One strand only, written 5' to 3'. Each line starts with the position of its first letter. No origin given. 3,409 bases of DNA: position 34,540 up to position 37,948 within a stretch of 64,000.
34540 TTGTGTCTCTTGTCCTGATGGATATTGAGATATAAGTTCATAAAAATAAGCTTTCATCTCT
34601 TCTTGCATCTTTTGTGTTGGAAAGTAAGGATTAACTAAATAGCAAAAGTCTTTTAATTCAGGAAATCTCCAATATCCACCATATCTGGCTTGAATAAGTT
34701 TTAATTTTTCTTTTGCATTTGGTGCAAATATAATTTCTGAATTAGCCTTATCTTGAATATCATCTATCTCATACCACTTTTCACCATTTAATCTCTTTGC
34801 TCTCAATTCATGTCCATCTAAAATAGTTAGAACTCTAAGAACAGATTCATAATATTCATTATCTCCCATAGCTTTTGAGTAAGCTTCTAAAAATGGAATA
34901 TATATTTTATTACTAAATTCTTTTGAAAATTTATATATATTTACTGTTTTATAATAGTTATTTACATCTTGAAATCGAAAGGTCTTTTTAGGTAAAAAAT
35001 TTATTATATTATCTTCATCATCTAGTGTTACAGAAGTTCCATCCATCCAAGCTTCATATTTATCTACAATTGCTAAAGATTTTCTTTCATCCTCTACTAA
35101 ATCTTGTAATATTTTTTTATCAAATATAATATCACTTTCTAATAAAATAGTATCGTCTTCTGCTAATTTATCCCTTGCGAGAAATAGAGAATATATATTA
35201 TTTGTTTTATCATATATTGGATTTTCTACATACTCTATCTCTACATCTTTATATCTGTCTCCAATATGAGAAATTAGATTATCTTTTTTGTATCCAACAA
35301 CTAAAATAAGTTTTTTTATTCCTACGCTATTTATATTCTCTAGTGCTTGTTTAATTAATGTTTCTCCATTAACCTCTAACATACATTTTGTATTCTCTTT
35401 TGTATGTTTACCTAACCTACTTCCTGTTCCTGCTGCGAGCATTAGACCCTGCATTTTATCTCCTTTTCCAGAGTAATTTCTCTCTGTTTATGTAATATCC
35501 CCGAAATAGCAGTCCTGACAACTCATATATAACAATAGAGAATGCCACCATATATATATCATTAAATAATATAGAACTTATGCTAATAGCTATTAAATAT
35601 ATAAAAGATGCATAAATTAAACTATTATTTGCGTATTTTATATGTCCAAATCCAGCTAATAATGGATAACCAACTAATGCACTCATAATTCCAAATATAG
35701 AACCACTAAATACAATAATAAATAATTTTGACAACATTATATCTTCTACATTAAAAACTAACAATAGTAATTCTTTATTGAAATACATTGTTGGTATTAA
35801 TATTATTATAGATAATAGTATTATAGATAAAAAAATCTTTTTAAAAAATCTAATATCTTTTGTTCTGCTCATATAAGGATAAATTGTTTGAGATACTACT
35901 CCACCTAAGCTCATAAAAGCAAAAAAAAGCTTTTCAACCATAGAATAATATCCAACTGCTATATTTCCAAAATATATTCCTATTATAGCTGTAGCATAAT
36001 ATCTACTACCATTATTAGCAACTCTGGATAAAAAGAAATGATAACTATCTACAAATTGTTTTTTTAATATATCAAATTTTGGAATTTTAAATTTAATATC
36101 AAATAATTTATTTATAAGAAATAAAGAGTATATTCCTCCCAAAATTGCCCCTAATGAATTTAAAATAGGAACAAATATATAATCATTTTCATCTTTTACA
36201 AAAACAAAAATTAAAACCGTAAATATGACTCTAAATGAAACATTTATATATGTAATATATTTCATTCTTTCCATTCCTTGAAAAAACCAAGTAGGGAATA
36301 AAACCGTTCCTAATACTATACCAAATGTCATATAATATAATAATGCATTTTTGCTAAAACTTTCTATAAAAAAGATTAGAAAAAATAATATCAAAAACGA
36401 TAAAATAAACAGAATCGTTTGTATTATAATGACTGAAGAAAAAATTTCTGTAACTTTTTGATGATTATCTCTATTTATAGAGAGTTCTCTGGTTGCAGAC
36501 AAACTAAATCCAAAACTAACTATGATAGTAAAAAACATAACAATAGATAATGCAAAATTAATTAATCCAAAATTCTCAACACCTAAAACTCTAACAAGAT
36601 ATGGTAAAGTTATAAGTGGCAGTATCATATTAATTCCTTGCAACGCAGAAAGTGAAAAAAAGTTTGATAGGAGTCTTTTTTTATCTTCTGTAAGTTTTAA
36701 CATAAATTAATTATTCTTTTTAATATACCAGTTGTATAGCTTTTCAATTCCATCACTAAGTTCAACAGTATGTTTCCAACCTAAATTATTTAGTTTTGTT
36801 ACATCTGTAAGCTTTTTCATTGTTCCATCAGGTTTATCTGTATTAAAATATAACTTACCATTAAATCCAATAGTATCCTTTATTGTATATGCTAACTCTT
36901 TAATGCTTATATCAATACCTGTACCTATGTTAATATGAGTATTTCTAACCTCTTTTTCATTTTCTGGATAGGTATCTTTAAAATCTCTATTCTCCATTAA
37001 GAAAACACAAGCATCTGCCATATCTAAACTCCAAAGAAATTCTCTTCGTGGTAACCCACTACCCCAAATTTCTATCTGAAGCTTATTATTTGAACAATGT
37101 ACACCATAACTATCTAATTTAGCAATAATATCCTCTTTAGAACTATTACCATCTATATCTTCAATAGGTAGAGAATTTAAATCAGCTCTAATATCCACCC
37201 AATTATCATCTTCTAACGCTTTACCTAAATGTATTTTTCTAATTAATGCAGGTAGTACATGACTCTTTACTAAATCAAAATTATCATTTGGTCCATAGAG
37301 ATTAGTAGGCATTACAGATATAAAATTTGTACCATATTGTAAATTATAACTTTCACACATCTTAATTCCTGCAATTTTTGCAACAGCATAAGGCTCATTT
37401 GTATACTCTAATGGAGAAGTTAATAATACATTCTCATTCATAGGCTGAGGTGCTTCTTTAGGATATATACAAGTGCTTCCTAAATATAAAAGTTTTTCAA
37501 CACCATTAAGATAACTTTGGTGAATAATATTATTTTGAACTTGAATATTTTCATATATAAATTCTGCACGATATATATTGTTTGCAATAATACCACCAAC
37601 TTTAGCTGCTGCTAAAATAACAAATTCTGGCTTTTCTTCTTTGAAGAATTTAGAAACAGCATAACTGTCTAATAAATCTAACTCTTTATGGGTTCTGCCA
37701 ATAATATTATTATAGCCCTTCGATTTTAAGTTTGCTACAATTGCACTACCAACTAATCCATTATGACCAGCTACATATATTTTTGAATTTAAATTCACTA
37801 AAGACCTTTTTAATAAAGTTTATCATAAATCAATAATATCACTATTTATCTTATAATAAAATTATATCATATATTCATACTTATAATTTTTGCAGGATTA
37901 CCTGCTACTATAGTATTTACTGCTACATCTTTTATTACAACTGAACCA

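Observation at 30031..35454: Lic-like phospho-headgroup decoration module with a nucleotidyltransferase-PLP enzyme fusion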

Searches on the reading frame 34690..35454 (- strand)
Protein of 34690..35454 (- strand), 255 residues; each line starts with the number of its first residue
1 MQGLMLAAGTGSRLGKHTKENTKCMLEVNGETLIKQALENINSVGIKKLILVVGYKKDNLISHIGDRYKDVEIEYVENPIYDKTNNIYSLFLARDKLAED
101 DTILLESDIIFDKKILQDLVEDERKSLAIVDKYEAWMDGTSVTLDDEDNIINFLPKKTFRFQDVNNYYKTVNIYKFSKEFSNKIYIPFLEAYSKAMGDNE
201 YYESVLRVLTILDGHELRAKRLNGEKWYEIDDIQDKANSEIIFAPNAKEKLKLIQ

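Call 30: search_solved_structures(query=window:34690-35454:-, max_evalue=0.001, show_alignments=4)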
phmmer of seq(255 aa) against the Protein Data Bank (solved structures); distinct sequences matched with E-value up to 0.001: 11.
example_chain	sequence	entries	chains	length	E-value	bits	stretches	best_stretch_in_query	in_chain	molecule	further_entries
6pd1_A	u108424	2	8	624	4.7e-15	59.2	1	2-232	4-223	Nucleotidyl transferase/aminotransferase, class V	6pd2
1jyk_A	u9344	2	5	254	1e-11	48.3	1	3-238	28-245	CTP:phosphocholine Cytidylyltransferase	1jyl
4jd0_A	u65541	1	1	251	5.6e-05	26.2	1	3-193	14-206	Nucleotidyl transferase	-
8yre_D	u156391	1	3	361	7.5e-05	25.8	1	1-121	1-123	Mannose-1-phosphate guanylyltransferase 1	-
7x8j_A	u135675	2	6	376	8e-05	25.7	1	1-121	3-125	Mannose-1-phosphate guanylyltransferase 1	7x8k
3hl3_A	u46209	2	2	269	0.00017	24.7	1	1-116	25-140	Glucose-1-phosphate thymidylyltransferase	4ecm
9dqf_A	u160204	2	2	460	0.00046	23.2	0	3-67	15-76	Bifunctional protein GlmU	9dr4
6jq8_A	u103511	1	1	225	0.0006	22.9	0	4-75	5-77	Putative 6-deoxy-D-mannoheptose pathway protein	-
5xhw_A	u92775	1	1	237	0.00076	22.5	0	4-75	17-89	Putative 6-deoxy-D-mannoheptose pathway protein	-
2xme_A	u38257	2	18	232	0.00095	22.2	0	1-191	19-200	CTP-INOSITOL-1-PHOSPHATE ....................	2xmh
7whr_B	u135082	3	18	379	0.001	22.1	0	1-112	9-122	Nucleotidyl transferase family protein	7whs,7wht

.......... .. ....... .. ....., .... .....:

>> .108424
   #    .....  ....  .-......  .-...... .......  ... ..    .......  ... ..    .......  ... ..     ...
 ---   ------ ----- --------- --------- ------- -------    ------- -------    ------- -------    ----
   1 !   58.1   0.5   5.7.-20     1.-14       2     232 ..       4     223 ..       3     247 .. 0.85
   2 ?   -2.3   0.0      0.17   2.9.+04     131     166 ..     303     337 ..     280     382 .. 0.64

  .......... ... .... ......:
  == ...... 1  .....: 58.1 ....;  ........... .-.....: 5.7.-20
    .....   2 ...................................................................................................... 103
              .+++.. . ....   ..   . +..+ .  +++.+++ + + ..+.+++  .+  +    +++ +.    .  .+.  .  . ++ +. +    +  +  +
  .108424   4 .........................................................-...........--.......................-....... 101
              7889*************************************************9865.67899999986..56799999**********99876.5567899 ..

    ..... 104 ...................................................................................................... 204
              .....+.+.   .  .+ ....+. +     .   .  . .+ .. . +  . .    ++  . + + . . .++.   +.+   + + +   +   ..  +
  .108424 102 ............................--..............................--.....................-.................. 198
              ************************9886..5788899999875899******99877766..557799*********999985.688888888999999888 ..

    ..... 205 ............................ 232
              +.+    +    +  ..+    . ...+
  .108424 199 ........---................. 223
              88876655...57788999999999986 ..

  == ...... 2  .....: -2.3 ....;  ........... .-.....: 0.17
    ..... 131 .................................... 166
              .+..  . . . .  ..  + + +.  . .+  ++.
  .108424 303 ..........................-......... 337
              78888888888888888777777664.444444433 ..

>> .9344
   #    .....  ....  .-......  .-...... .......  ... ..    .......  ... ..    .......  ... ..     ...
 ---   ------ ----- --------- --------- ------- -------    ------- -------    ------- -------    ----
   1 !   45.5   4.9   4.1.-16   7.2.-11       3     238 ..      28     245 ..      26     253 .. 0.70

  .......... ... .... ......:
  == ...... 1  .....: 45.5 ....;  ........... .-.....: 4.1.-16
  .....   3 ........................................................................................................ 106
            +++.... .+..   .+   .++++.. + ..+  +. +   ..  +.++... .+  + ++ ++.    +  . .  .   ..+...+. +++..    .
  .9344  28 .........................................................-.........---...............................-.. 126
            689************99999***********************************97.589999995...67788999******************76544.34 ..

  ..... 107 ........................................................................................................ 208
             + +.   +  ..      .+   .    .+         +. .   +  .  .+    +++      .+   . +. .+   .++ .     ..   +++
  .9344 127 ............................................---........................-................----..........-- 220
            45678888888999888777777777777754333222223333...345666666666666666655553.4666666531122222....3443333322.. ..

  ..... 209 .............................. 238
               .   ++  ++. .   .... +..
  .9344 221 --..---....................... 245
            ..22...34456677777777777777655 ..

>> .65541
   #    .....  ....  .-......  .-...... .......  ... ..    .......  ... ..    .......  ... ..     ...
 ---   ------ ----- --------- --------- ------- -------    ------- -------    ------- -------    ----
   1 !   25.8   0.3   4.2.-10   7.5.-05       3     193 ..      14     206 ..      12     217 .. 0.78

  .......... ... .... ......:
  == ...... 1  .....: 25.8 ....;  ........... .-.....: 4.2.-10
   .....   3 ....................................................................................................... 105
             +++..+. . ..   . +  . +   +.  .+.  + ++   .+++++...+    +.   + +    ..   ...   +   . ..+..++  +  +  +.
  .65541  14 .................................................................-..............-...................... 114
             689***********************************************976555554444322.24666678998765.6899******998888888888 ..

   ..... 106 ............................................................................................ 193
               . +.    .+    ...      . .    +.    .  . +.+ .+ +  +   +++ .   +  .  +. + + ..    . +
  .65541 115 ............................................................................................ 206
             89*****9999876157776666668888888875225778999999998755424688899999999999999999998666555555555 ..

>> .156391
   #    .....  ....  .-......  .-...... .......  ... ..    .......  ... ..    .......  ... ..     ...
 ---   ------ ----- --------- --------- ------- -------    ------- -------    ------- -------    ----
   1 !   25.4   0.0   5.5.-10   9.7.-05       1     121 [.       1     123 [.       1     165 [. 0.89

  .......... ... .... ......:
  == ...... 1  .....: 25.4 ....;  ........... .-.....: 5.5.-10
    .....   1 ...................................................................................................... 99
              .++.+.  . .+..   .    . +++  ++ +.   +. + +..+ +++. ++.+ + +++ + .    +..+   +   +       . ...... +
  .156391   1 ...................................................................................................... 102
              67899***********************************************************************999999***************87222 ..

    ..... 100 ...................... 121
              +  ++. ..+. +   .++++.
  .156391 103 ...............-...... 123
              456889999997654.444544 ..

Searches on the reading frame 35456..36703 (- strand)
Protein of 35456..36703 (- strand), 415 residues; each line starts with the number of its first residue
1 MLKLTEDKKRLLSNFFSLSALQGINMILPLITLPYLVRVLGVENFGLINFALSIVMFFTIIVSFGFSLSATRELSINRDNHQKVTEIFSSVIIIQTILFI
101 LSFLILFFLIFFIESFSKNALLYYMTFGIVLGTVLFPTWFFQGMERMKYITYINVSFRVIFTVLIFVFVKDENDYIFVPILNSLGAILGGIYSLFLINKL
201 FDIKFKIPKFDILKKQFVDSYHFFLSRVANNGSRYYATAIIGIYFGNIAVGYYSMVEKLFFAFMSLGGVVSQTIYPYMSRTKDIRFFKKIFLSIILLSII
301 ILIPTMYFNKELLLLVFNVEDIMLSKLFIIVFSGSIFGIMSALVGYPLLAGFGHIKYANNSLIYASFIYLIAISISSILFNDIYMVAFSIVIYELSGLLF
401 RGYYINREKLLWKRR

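Call 4: search_protein_families(library=pfam, proteins=[window:35456-36703:-], max_evalue=0.01)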
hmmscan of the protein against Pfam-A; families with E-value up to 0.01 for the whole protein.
window:35456-36703:- (415 aa): 2 families
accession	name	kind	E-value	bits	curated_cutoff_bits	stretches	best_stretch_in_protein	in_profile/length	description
PF01943.22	Polysacc_synt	-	1.5e-52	179.1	28.2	1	11-281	1-273/274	Polysaccharide biosynthesis protein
PF13440.11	Polysacc_synt_3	-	9.4e-09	35.4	23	1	36-308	2-271/293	Polysaccharide biosynthesis protein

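Call 5: search_protein_families(library=ncbifam, proteins=[window:35456-36703:-], max_evalue=0.01)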
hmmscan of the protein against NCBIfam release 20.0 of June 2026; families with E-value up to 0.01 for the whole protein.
window:35456-36703:- (415 aa): 0 families

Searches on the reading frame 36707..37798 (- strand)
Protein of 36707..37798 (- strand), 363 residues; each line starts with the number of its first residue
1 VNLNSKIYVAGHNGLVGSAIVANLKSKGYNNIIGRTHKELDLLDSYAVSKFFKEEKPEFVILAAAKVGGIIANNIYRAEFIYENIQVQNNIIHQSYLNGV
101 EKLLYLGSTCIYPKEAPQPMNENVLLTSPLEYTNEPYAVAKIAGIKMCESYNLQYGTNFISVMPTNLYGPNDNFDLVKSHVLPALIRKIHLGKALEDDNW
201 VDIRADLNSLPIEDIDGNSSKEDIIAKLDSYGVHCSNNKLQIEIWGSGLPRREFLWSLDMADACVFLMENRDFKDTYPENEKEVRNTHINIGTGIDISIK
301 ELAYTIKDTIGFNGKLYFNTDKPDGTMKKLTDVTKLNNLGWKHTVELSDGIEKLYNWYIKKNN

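Call 4: search_protein_families(library=pfam, proteins=[window:36707-37798:-], max_evalue=0.01)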
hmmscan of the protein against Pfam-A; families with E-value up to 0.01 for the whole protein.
window:36707-37798:- (363 aa): 3 families
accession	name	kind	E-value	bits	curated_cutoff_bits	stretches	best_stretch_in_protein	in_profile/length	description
PF01370.27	Epimerase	-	2.4e-58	197.8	20.9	2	7-194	1-198/240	NAD dependent epimerase/dehydratase family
PF16363.11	GDP_Man_Dehyd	-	1.8e-12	47.8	27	1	39-193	58-208/332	GDP-mannose 4,6 dehydratase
PF04321.23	RmlD_sub_bind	-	7.5e-08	32.2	27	1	6-65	2-60/287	RmlD substrate binding domain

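Call 5: search_protein_families(library=ncbifam, proteins=[window:36707-37798:-], max_evalue=0.01)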
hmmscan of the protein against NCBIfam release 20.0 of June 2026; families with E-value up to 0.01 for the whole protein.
window:36707-37798:- (363 aa): 10 families
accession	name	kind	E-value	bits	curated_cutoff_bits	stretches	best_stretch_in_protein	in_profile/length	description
NF047922.1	GDPFucSynFcl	equivalog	4.5e-130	433.6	500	2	4-198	2-195/308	GDP-L-fucose synthase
TIGR01181.1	dTDP_gluc_dehyt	equivalog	1e-11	44.5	365.1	2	240-362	203-315/321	dTDP-glucose 4,6-dehydratase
TIGR04180.1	EDH_00030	hypoth_equivalog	3.1e-11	42.9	475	1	69-193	82-197/297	NAD-dependent 4,6-dehydratase LegB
TIGR01179.1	galE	equivalog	3.2e-07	29.5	262.3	1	38-161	52-170/332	UDP-glucose 4-epimerase GalE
TIGR01214.1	rmlD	equivalog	1.4e-05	24.4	224.05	1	6-66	1-60/285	dTDP-4-dehydrorhamnose reductase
NF007582.0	PRK10217.1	equivalog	0.00019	20.6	698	1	242-361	214-334/355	dTDP-glucose 4,6-dehydratase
TIGR03466.1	HpnA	hypoth_equivalog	0.00047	19.2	367.65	1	6-172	2-175/327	hopanoid-associated sugar epimerase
NF007490.0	PRK10084.1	subfamily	0.00047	19.2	649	0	241-362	220-338/361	dTDP-glucose 4,6-dehydratase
NF042422.1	oxyalk_red_OleD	equivalog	0.00064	19.2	580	1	6-192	2-187/329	2-alkyl-3-oxoalkanoate reductase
NF011728.1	PRK15181.1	equivalog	0.0084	15.1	760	0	280-362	252-341/348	Vi polysaccharide biosynthesis UDP-N-acetylglucosaminuronic acid C-4 epimerase TviC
